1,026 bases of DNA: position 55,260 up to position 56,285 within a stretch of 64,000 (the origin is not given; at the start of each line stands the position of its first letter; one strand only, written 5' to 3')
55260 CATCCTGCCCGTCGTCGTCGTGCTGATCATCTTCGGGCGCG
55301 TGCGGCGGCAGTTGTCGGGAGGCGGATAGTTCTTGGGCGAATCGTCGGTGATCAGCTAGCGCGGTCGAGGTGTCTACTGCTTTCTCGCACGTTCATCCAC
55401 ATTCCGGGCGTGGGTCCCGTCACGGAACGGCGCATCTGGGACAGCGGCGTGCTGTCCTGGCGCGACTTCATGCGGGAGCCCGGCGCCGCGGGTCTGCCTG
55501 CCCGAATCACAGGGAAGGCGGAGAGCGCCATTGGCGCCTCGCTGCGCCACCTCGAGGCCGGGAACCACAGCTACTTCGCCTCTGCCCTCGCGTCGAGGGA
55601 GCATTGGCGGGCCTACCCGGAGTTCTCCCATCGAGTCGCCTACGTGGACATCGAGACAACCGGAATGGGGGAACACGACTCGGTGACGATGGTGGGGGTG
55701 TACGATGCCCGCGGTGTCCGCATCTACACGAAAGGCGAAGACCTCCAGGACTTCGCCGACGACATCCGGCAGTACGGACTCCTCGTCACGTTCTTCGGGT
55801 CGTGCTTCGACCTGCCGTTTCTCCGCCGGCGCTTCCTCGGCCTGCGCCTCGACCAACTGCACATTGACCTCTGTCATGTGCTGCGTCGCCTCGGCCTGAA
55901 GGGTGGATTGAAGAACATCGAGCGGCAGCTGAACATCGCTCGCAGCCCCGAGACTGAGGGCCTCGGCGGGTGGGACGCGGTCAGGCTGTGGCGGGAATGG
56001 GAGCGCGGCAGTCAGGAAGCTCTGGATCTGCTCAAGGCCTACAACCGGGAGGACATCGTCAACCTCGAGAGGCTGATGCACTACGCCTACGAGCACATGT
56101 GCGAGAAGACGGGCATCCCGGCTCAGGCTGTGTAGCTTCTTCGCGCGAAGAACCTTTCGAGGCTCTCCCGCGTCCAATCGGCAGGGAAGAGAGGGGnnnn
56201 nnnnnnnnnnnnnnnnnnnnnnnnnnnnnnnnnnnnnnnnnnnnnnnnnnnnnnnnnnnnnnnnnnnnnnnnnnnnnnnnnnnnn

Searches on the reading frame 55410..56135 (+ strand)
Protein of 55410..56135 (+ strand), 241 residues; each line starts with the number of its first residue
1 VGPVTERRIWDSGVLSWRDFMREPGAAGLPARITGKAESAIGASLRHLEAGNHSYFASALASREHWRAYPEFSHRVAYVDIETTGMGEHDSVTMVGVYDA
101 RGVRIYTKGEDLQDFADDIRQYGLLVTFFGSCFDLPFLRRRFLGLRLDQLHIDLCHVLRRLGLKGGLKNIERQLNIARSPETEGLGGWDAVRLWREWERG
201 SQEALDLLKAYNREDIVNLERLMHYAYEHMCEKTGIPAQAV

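Call 33: search_protein_families(library=pfam, proteins=[window:55410-56135:+], max_evalue=0.0001)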
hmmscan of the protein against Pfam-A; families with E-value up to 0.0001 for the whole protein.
window:55410-56135:+ (241 aa): 1 family
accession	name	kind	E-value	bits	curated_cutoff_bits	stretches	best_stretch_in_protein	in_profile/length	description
PF13482.12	RNase_H_2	-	2.8e-35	122.1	22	1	77-226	1-164/165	RNase_H superfamily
